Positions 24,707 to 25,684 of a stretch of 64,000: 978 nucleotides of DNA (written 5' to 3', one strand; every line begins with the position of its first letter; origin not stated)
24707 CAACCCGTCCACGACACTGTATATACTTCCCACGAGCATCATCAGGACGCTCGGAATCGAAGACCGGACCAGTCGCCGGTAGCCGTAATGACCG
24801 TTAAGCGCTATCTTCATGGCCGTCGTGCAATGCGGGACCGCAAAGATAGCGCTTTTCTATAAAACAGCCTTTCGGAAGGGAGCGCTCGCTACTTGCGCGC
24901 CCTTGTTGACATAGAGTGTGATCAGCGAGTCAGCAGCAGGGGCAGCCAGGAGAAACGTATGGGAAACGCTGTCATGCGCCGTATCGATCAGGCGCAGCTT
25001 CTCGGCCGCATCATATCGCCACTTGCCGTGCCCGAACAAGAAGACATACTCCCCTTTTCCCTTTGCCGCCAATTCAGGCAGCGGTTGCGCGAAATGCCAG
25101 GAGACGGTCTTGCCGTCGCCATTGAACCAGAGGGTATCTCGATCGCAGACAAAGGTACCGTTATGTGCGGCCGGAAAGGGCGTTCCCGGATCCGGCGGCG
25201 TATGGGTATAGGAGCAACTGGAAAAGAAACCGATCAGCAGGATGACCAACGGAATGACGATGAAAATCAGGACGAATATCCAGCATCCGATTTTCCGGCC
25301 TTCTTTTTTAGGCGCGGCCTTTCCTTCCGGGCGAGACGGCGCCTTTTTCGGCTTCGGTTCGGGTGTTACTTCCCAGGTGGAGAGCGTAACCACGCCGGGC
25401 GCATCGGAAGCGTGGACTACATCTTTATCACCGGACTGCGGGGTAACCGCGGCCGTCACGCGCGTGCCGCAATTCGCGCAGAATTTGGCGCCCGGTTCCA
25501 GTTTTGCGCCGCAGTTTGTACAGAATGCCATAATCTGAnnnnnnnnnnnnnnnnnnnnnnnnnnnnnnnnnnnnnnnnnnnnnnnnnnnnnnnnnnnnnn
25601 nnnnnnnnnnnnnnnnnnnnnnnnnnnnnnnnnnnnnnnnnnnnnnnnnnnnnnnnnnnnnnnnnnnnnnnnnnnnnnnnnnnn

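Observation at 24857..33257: Four-gene operon of membrane proteins without recognisable enzymatic motifs, including two giant paralogue-containing proteins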

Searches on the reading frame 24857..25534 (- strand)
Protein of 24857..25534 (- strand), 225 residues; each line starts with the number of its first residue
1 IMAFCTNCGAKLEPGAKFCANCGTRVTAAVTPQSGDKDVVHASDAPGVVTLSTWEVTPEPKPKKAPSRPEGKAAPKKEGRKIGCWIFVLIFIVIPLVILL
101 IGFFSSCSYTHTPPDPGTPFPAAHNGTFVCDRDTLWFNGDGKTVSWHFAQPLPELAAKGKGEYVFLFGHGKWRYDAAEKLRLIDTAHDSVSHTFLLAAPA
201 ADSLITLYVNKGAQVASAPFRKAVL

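Call 3: search_protein_families(library=pfam, proteins=[window:24857-25534:-], max_evalue=1)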
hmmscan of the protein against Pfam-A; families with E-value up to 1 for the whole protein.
window:24857-25534:- (225 aa): 13 families
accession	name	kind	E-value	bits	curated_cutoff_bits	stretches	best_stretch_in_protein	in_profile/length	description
PF13240.11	Zn_Ribbon_1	-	2e-09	37.4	25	1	4-25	1-22/23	zinc-ribbon domain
PF13248.11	Zn_ribbon_3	-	5.7e-07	29.2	27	1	5-25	5-25/26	zinc-ribbon domain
PF12773.13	DZR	-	8.3e-06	26.3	27.3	1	5-27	1-23/45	Double zinc ribbon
PF14803.11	Zn_ribbon_Nudix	-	0.00055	20.2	25.6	1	17-30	1-14/34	Nudix N-terminal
PF24460.1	DUF7575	-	0.0074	16.1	28.5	1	5-26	6-27/28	Domain of unknown function (DUF7575)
PF24463.1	DUF7577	-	0.012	15.6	28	1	5-25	5-25/27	Domain of unknown function (DUF7577)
PF18912.6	DZR_2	-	0.032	14.5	27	1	4-26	23-46/56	Double zinc ribbon domain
PF17032.10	Zn_ribbon_15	-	0.044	15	28.9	1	4-23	54-73/73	zinc-ribbon family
PF05810.19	NinF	-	0.071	13.5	27.5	0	5-14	2-11/25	NinF protein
PF03383.21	Serpentine_r_xa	-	0.083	13.3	22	1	84-108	88-112/153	Caenorhabditis serpentine receptor-like protein, class xa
PF09297.16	Zn_ribbon_NUD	-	0.1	12.7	24.8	0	17-26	4-13/32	NADH pyrophosphatase zinc ribbon domain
PF24444.1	DUF7563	-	0.11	12.5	27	0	19-29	4-14/39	Family of unknown function (DUF7563)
PF09889.16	DUF2116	-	0.57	10.6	26.8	0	5-22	6-24/59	Probable treble clef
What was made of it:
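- On Zn_Ribbon_1 (PF13240), for D: 37.4 bits against a cutoff of 25, E 2e-9, covering positions 4-25 of the query translated from 25534 (residues 3-24 from the ATG at 25531) (call 3).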

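Call 4: search_protein_families(library=ncbifam, proteins=[window:24857-25534:-], max_evalue=1)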
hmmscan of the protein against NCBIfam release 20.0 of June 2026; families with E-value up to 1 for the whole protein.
window:24857-25534:- (225 aa): 5 families
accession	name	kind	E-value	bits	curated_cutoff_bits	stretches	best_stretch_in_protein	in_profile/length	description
NF049861.1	SCO2400_fam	subfamily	0.0003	21.4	55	1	2-74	1-76/136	SCO2400 family protein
NF045510.1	4Cys_prefix_kin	domain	0.00066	19.9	24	1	15-24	15-24/26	4-Cys prefix domain-containing protein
NF053815.1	teico_TcaA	equivalog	0.009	14.9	550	1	2-100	1-69/463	membrane-associated protein TcaA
NF033497.1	rubre_like_arch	subfamily_domain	0.063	13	32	1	19-33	3-17/34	rubrerythrin-like domain-containing protein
NF052237.1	biotin_BsaP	equivalog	0.1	12.6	39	1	10-33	21-43/53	biotin synthase auxiliary protein BsaP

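Call 5: search_protein_families(library=padloc, proteins=[window:24857-25534:-], max_evalue=1)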
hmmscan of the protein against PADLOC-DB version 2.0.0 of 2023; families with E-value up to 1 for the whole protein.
window:24857-25534:- (225 aa): 0 families

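Call 6: search_protein_families(library=phrogs, proteins=[window:24857-25534:-], max_evalue=1)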
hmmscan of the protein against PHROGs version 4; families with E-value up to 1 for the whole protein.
window:24857-25534:- (225 aa): 10 families
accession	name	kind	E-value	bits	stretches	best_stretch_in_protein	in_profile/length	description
phrog_2546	-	unknown function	8.2e-07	30.4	1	4-34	2-32/180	-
phrog_6586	-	unknown function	0.0065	17.3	1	4-103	5-74/129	-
phrog_16989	-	moron, auxiliary metabolic gene and host takeover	0.0073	17.3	1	3-28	7-32/122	membrane protein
phrog_27136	-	unknown function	0.063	13.7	1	2-30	1-28/224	-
phrog_10714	-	unknown function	0.075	14.3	1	3-28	74-101/109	-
phrog_4852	-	unknown function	0.091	13.4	1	2-38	13-51/194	-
phrog_19315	-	unknown function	0.15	12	1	5-25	287-310/348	-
phrog_9700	-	unknown function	0.16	11.8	1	3-44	7-48/483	-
phrog_22898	-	unknown function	0.24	12.5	1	2-25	1-24/163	-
phrog_14974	-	unknown function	0.31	11.9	0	17-40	3-26/52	-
